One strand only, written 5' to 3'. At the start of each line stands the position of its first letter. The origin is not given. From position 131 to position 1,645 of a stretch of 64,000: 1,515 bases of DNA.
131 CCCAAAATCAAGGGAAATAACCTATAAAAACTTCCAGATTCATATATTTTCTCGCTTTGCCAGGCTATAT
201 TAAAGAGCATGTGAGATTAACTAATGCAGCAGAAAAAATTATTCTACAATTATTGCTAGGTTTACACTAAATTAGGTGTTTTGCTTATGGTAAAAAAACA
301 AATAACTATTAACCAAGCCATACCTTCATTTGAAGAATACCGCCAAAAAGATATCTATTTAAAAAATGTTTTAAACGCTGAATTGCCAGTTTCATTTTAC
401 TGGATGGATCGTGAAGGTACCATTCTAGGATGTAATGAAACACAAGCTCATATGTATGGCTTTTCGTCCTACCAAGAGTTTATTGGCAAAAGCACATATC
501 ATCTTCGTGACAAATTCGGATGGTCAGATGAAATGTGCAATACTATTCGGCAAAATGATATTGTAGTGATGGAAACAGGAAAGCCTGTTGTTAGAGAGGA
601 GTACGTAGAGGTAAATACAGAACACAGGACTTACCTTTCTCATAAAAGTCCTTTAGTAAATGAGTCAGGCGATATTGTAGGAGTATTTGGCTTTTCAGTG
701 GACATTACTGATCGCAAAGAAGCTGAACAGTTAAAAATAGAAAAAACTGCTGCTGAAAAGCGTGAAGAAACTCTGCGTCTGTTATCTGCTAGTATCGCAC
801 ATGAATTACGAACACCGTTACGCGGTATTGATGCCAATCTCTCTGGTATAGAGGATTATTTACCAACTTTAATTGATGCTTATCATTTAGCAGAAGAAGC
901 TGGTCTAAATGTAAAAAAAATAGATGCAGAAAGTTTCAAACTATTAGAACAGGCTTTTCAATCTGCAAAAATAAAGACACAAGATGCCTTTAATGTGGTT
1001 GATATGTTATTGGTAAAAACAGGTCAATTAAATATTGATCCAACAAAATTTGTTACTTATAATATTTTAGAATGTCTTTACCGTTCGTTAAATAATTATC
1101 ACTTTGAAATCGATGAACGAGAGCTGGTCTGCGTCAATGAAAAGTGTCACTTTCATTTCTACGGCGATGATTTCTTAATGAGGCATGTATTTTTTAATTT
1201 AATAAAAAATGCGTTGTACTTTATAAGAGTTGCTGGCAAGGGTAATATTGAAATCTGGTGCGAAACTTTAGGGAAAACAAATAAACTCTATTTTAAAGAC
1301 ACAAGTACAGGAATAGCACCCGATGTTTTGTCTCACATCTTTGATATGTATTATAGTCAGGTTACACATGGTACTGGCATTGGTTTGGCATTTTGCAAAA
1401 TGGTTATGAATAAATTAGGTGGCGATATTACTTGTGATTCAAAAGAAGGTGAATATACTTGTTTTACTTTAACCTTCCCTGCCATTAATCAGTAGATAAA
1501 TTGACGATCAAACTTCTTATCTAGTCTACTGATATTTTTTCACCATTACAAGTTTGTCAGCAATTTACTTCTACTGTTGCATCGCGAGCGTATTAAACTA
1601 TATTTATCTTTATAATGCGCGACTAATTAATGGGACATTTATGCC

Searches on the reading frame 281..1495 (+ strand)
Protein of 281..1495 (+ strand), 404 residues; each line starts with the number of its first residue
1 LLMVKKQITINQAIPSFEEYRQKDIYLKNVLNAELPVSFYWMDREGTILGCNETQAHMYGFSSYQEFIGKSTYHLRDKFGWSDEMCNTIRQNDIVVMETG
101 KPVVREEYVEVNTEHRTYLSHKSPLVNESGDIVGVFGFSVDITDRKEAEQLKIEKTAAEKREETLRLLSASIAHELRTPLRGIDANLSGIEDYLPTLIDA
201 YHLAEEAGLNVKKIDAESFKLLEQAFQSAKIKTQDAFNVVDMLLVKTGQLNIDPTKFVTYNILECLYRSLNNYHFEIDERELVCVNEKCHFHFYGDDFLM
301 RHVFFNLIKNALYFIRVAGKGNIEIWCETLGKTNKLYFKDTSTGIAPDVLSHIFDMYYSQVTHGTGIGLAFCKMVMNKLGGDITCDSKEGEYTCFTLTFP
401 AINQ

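Call 9: search_protein_families(library=ncbifam, proteins=[window:281-1495:+])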
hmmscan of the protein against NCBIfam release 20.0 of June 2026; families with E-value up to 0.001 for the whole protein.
window:281-1495:+ (404 aa): 71 families (the best 25 are shown)
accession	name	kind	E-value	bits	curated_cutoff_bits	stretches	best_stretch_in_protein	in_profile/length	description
NF008302.0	PRK11091.1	equivalog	3.2e-36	124.8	838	1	18-401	148-505/779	aerobic respiration two-component sensor histidine kinase ArcB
NF008468.0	PRK11360.1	equivalog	1.5e-28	99.5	646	2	296-401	503-608/616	two-component system sensor histidine kinase AtoS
NF041945.1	LuxN_Vibrio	equivalog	3e-28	98.4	1550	1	158-402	455-682/839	quorum-sensing autoinducer 1 sensor kinase/phosphatase LuxN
NF046044.1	PnpS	equivalog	4.4e-21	75.3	400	1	254-400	239-390/390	two-component system histidine kinase PnpS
NF047874.1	MASE3_PAS_HK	subfamily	9.9e-21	74.2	560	2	300-401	520-625/655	MASE3 domain-containing sensor histidine kinase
NF007688.0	PRK10364.1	equivalog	4.4e-19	68.6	479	1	300-402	352-452/460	two-component system sensor histidine kinase ZraS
NF011874.0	PRK15347.1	equivalog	1.7e-18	66.1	852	1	149-401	382-614/921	two component system sensor kinase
NF012163.2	BaeS_SmeS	equivalog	4.3e-18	65.5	500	1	156-386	231-443/457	sensor histidine kinase efflux regulator BaeS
NF008099.0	PRK10841.1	equivalog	4.5e-18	64.4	920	1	140-401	444-690/949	two-component system sensor histidine kinase RcsC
TIGR01386.1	cztS_silS_copS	subfamily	5.5e-18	65.2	292.55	1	270-400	325-457/457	heavy metal sensor histidine kinase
NF053867.1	SprKinKinDBac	equivalog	6.6e-18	64.4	775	1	265-402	367-498/500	sporulation kinase KinD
NF041947.1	LuxQ_Vibrio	equivalog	1.6e-17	62.7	1200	1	108-400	415-695/843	quorum-sensing autoinducer 2 sensor kinase/phosphatase LuxQ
TIGR02966.1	phoR_proteo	equivalog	3.9e-17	62.3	334.2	1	162-399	111-333/333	phosphate regulon sensor histidine kinase PhoR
TIGR02956.1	TMAO_torS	equivalog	6.7e-17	60.9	676.5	1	287-400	567-681/967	TMAO reductase system sensor histidine kinase/response regulator TorS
NF047497.1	HK_LIC_12097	equivalog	1.4e-16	60.2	500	1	42-401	27-366/367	LIC_12097 family sensor histidine kinase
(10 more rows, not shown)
